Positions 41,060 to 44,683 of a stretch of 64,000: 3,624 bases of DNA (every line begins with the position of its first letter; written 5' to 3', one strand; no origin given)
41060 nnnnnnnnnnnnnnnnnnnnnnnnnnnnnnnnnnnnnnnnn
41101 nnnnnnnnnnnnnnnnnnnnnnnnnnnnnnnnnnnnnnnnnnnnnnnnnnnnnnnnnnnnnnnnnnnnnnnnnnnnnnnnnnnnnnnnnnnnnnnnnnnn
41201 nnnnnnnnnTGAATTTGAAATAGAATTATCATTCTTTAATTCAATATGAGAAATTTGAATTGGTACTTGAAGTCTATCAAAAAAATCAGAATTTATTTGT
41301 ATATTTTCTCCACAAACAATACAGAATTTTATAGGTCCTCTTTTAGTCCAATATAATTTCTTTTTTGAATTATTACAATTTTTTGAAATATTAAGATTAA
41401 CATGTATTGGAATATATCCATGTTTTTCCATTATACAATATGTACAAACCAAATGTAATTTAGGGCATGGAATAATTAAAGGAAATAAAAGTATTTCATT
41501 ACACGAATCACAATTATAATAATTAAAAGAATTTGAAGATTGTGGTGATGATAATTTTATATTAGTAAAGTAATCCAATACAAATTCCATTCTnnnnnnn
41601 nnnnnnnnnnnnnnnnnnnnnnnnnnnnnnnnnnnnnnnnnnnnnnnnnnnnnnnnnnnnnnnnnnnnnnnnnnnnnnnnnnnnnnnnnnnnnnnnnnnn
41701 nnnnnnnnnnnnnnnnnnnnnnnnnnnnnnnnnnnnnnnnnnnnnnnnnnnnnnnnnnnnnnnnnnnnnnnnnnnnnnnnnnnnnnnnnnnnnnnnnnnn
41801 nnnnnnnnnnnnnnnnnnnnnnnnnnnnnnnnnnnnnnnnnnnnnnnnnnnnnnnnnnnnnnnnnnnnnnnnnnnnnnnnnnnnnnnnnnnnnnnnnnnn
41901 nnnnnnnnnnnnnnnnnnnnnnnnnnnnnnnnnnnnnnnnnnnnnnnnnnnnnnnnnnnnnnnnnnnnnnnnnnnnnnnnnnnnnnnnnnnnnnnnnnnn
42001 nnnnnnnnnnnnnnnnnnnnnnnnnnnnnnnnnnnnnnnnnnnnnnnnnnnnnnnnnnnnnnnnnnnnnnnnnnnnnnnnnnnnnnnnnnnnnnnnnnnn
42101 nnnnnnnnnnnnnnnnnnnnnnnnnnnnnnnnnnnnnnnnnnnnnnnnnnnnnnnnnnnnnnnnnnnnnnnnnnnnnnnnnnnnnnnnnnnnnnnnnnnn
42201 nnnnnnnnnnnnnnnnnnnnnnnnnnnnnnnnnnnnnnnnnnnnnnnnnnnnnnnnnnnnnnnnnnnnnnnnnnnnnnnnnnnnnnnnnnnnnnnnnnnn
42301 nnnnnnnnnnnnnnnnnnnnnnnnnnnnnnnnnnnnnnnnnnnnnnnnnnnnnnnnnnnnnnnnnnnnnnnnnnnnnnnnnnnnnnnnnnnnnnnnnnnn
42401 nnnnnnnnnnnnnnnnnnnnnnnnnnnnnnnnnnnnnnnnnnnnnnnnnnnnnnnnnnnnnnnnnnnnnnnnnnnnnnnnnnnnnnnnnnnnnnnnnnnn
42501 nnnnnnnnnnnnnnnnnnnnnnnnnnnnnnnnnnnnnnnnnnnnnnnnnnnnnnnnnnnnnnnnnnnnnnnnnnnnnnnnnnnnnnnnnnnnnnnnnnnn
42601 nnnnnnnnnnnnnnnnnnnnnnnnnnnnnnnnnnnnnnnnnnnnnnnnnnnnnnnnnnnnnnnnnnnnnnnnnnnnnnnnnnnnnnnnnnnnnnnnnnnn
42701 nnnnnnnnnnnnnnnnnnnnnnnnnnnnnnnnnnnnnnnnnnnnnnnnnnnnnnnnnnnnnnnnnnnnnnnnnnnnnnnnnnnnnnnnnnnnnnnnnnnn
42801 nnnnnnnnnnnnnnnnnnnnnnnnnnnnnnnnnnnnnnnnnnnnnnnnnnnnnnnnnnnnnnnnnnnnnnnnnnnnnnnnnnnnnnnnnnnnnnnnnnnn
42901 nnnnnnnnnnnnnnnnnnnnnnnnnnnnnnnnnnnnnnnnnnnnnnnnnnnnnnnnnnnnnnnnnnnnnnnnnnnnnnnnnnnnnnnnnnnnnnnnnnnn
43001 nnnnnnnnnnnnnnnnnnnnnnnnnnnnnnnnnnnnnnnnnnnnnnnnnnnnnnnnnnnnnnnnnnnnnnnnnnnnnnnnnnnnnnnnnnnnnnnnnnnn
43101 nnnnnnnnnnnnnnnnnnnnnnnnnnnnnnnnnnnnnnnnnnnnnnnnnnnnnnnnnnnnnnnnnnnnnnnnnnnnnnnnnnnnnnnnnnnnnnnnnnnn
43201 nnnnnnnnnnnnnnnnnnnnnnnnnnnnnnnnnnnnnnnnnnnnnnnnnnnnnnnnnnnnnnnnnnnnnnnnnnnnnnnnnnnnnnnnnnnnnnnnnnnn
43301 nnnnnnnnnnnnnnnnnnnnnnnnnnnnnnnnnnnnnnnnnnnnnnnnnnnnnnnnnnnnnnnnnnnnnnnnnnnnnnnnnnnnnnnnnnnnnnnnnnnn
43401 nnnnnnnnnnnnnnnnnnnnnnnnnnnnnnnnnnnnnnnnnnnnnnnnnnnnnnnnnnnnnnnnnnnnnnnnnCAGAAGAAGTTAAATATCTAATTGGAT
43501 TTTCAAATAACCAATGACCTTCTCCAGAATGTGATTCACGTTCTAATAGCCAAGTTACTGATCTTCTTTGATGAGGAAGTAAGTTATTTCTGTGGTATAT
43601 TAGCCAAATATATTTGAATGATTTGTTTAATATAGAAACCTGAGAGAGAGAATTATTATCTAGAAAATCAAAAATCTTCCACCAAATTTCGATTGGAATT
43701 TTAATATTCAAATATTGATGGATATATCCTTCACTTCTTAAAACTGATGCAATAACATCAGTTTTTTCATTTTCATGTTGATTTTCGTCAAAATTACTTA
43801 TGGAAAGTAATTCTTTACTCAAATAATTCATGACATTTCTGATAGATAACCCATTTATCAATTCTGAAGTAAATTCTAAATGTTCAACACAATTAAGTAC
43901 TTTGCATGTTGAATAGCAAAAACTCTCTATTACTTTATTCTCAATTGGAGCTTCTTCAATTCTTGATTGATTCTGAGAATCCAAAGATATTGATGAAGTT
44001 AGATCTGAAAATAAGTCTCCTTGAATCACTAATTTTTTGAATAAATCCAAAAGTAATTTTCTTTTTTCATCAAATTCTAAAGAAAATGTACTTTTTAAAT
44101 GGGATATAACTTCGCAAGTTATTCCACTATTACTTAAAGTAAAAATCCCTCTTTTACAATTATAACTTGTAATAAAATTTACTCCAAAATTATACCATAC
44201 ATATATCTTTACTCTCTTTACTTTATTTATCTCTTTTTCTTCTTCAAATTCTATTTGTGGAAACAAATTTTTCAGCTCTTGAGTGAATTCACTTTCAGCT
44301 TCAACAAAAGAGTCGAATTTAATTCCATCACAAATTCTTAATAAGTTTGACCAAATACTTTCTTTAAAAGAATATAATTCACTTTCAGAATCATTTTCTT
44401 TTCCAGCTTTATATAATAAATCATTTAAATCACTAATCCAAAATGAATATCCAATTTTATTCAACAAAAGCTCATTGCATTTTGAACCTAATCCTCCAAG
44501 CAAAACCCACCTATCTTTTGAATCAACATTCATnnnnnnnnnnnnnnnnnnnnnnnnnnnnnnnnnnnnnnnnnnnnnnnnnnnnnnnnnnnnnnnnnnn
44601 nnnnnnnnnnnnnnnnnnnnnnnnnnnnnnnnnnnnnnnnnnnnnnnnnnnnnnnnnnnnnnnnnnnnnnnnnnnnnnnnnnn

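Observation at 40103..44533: SNF2 ATPase combining an F-box-like N-terminus with a RING inserted in the helicase domain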

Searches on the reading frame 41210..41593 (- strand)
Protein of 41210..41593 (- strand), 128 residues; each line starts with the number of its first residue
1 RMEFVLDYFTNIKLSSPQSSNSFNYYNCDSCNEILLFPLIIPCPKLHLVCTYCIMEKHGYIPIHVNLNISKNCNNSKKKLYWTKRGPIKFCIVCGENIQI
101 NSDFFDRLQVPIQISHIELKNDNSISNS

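Call 13: search_solved_structures(query=A3, max_evalue=10, show_alignments=4)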
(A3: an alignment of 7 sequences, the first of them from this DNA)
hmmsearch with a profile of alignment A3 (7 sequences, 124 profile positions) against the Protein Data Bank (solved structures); distinct sequences matched with E-value up to 10: 8.
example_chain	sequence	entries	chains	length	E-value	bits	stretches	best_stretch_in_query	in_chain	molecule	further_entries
2ozy_A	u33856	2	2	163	0.66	12.9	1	44-103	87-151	Cytochrome c-type protein nrfB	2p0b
9r8v_P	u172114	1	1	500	0.68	12.9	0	37-80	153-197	Pre-mRNA-splicing factor RBM22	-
5ckd_A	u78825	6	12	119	0.79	12.7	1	33-100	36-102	Endoribonuclease MazF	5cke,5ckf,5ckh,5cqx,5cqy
9g0l_A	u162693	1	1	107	1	12.3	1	16-48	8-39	E3 ubiquitin-protein ligase SIAH1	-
1ub4_A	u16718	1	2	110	1.2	12.1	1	33-99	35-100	MazF protein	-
3nfc_A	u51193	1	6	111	1.2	12.1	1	33-99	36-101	PemK-like protein 1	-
9pme_A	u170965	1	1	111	1.2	12.1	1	33-99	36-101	Endoribonuclease toxin MazF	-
5ck9_A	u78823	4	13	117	1.3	12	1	33-99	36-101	Endoribonuclease MazF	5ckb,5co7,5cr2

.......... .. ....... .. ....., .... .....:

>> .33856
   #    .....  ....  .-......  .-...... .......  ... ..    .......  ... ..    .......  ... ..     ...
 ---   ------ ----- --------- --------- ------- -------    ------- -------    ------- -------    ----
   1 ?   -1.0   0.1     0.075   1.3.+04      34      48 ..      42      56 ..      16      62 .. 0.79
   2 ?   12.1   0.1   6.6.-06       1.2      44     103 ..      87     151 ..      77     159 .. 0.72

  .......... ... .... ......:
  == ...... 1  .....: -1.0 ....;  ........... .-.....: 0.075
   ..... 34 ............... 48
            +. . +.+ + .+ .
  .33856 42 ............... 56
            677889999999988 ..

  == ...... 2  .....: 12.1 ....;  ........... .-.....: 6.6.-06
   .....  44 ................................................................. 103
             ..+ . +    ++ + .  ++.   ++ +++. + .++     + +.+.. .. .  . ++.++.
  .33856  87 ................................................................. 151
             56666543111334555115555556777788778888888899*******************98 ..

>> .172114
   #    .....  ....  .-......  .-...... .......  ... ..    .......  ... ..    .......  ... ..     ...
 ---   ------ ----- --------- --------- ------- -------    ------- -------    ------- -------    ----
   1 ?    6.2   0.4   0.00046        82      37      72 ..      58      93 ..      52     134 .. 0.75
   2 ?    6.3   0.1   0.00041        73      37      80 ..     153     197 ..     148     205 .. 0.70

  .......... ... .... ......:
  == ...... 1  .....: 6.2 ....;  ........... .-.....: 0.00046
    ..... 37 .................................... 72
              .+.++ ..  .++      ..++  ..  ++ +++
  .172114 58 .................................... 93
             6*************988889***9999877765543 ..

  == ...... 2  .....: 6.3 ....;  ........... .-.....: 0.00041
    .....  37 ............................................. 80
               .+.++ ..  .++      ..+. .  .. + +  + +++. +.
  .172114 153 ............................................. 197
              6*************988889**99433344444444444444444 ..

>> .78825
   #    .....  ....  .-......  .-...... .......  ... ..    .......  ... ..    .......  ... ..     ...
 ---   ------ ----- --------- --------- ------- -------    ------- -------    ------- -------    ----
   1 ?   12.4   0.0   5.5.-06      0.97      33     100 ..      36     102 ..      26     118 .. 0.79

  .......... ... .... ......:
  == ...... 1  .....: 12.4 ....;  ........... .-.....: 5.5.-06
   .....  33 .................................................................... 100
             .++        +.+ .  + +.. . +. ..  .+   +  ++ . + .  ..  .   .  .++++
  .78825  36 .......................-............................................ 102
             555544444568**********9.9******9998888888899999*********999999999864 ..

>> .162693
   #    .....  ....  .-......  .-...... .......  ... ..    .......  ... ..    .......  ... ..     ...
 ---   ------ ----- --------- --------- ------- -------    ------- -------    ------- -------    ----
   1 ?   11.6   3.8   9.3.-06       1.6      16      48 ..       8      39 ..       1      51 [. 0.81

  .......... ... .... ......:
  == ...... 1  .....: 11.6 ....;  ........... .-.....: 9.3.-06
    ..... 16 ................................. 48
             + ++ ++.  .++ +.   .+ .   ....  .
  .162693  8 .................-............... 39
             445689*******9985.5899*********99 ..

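Call 58: search_solved_structures(query=A8, max_evalue=1, show_alignments=3)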
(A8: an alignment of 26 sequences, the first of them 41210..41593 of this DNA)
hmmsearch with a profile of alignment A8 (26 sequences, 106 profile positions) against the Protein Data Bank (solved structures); distinct sequences matched with E-value up to 1: 171 (the best 60 are shown).
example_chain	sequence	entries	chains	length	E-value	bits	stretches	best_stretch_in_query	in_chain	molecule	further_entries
5gm6_a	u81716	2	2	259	9e-07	31.8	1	26-71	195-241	Pre-mRNA-splicing factor CWC24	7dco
1bor_A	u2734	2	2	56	5.9e-06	29.2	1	28-70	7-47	TRANSCRIPTION FACTOR PML | Protein PML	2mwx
6yxe_A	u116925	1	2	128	7e-06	28.9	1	25-79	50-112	E3 ubiquitin-protein ligase TRIM69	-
5yuf_A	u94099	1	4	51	1.2e-05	28.2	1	28-69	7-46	Protein PML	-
2d8t_A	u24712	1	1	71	1.5e-05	27.9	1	27-71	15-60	RING finger protein 146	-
4auq_B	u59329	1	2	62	3e-05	26.9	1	24-71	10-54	BACULOVIRAL IAP REPEAT-CONTAINING PROTEIN 7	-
5z56_M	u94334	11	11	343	3.9e-05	26.6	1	28-70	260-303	RING finger protein 113A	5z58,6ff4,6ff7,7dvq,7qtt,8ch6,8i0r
4qpl_A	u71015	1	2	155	4.6e-05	26.3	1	28-75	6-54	E3 ubiquitin-protein ligase RNF146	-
2csy_A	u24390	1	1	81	5.3e-05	26.1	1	29-69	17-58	Zinc finger protein 183-like 1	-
3fl2_A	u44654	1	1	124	5.4e-05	26.1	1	24-76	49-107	E3 ubiquitin-protein ligase UHRF1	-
2egp_A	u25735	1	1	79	6.6e-05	25.8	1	26-78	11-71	Tripartite motif-containing protein 34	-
2eci_A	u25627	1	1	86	8.1e-05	25.5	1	25-69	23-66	TNF receptor-associated factor 6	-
4r7e_A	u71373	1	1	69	9.6e-05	25.3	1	25-73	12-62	E3 ubiquitin-protein ligase BRE1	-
5jw7_B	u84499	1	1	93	0.0001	25.2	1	22-69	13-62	E3 ubiquitin-protein ligase TRIM56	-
8ytc_A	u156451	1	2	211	0.00016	24.5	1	27-71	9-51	Protein PML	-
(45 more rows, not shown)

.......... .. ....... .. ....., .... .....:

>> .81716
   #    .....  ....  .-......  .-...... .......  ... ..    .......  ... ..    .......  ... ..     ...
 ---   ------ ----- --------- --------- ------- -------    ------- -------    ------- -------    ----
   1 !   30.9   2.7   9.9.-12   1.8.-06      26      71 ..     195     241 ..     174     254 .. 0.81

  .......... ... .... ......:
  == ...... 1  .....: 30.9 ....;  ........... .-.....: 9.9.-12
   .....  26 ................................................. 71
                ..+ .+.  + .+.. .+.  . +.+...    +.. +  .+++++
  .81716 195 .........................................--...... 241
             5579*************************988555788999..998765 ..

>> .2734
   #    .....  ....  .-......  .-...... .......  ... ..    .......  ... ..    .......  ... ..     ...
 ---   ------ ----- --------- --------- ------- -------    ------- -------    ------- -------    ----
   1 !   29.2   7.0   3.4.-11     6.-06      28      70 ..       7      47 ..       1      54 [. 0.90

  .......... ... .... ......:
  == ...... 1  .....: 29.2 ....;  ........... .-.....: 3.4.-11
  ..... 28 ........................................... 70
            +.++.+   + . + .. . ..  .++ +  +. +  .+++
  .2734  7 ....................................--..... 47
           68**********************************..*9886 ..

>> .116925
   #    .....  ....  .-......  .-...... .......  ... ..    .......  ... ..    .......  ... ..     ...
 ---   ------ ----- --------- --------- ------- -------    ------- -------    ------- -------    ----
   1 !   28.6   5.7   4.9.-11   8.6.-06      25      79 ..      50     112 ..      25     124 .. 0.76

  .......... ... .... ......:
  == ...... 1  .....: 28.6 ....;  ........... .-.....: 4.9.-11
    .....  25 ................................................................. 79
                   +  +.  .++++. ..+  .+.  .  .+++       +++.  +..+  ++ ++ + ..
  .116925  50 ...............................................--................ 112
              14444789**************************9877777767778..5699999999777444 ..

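Call 64: predict_structure(alignment_id=A8)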
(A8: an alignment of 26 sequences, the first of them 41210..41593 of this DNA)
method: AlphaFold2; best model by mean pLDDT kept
length: 128 residues; sequences in the alignment: 26
mean_pLDDT: 73.8   pTM: 0.61
mean pLDDT of the five models: 73.8, 71.0, 70.5, 69.7, 69.2
residues with pLDDT >= 90: 35; 70-90: 45; 50-70: 31; < 50: 17
segments of 3 or more residues with pLDDT < 50: 15-17, 114-122
pLDDT, mean of each block of 10 residues (from residue 1): 56 51 80 90 91 92 80 73 83 92 69 48 49
secondary structure, 60 per line:
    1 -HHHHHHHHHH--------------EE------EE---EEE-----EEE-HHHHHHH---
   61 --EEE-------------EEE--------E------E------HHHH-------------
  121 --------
elements in order: H2-11 E39-41 E47-49 H51-57 E63-65 E79-81 H104-107

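Call 67: fold_search(model_id=the predicted structure, library=pdb)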
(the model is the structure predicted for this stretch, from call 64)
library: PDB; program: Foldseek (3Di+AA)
matches with E <= 10: 37; with E <= 0.001: 0
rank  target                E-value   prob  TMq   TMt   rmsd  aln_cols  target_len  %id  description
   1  2egp_MODEL_1_A        8.0e-01  0.18  0.27  0.40  11.3        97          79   22  Solution structure of the RING-finger domain from human Tripartite motif protein 34 (released 2007-09-04)
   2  5z28_B                1.0e+00  0.15  0.23  0.28   8.6        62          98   18  AtVAL2 PHD-Like domain (released 2018-05-02)
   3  5z28_A                1.3e+00  0.14  0.22  0.29   8.5        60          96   17  AtVAL2 PHD-Like domain (released 2018-05-02)
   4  2ysl_MODEL_1_A        2.4e+00  0.15  0.24  0.40  12.3        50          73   26  Solution structure of the RING domain (1-66) from tripartite motif-containing protein 31 (released 2007-10-09)
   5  8ge0_B                2.7e+00  0.11  0.22  0.16   9.1        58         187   14  Crystal structure of JADE1 PZP domain in complex with Histone H3 (released 2024-03-13)
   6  5u7g_A                2.9e+00  0.09  0.24  0.07  12.7        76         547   12  Crystal Structure of the Catalytic Core of CBP (released 2017-06-21)
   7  3ng2_B                3.3e+00  0.13  0.28  0.47   9.3        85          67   14  Crystal structure of the RNF4 ring domain dimer (released 2010-10-06)
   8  5jw7_B                3.8e+00  0.13  0.23  0.44   6.8        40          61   28  Crystal structure of SopA-Trim56 complex (released 2017-02-15)
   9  8cnb                  3.8e+00  0.10  0.21  0.06   5.7        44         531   16  Crystal structure of CREBBP-Y1503C histone acetyltransferase domain in complex with Coenzyme A (released 2024-03-06)
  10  2xue_B                4.6e+00  0.08  0.22  0.07  12.4        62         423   11  CRYSTAL STRUCTURE OF JMJD3 (released 2011-12-28)
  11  7zu0_C                4.6e+00  0.07  0.21  0.04   8.9        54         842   20  HOPS tethering complex from yeast (released 2022-09-28)
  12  2vus_K                4.6e+00  0.06  0.19  0.46   4.2        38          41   24  Crystal structure of unliganded NmrA-AreA zinc finger complex (released 2008-07-29)
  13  5fer_D                4.6e+00  0.06  0.20  0.30  10.9        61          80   18  Complex of TRIM25 RING with UbcH5-Ub (released 2016-05-18)
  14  9jta_C                4.9e+00  0.08  0.23  0.49  12.9        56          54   18  Crystal structure of RNF213 RING domain bound to IpaH1.4 LRR domain (released 2025-05-07)
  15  3ng2_A                4.9e+00  0.04  0.20  0.33  12.9        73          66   18  Crystal structure of the RNF4 ring domain dimer (released 2010-10-06)
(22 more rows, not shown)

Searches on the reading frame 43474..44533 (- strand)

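Call 66: predict_structure(alignment_id=A7)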
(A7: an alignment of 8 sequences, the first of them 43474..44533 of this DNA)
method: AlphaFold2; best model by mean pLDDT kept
length: 353 residues; sequences in the alignment: 8
mean_pLDDT: 42.4   pTM: 0.34
mean pLDDT of the five models: 42.4, 41.7, 41.0, 40.2, 36.7
residues with pLDDT >= 90: 0; 70-90: 18; 50-70: 83; < 50: 252
segments of 3 or more residues with pLDDT < 50: 1-7, 12-14, 46-53, 82-102, 117-280, 290-295, 315-326, 328-353
pLDDT, mean of each block of 10 residues (from residue 1): 43 58 70 73 53 53 65 67 42 36 59 50 29 26 23 32 36 32 26 27 22 24 31 41 37 37 32 38 51 49 55 51 46 44 33 25
secondary structure, 60 per line:
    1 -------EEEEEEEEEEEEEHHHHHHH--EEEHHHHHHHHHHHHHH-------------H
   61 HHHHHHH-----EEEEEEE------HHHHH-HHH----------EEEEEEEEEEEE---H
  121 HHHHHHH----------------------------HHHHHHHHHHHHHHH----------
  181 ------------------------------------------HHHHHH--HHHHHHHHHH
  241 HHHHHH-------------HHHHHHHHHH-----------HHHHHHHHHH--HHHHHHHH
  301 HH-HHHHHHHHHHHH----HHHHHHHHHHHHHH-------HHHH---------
elements in order: E8-20 H21-27 E30-32 H33-46 H60-67 E73-79 H86-90 E105-116 H120-127 H156-170 H223-228 H231-246 H260-269 H281-290 H293-302 H304-315 H320-333 H341-344

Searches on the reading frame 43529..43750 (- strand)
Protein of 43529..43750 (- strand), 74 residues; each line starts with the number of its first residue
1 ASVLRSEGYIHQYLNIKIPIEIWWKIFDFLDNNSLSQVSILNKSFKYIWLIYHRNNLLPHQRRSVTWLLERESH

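Call 12: search_solved_structures(query=A2, max_evalue=10, show_alignments=4)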
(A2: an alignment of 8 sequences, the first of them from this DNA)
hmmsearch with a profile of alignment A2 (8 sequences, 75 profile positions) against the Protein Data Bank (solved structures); distinct sequences matched with E-value up to 10: 4.
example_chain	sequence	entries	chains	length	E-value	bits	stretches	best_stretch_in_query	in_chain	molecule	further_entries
3bur_A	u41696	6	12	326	1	12.4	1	25-56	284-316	3-oxo-5-beta-steroid 4-dehydrogenase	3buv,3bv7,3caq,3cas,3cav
3uzw_A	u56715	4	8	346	1.1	12.3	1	25-56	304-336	3-oxo-5-beta-steroid 4-dehydrogenase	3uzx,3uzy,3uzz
3cmf_A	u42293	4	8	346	1.1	12.3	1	25-56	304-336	3-oxo-5-beta-steroid 4-dehydrogenase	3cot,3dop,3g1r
6o60_C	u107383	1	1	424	1.3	12.1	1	11-48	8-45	F-box/LRR-repeat protein 2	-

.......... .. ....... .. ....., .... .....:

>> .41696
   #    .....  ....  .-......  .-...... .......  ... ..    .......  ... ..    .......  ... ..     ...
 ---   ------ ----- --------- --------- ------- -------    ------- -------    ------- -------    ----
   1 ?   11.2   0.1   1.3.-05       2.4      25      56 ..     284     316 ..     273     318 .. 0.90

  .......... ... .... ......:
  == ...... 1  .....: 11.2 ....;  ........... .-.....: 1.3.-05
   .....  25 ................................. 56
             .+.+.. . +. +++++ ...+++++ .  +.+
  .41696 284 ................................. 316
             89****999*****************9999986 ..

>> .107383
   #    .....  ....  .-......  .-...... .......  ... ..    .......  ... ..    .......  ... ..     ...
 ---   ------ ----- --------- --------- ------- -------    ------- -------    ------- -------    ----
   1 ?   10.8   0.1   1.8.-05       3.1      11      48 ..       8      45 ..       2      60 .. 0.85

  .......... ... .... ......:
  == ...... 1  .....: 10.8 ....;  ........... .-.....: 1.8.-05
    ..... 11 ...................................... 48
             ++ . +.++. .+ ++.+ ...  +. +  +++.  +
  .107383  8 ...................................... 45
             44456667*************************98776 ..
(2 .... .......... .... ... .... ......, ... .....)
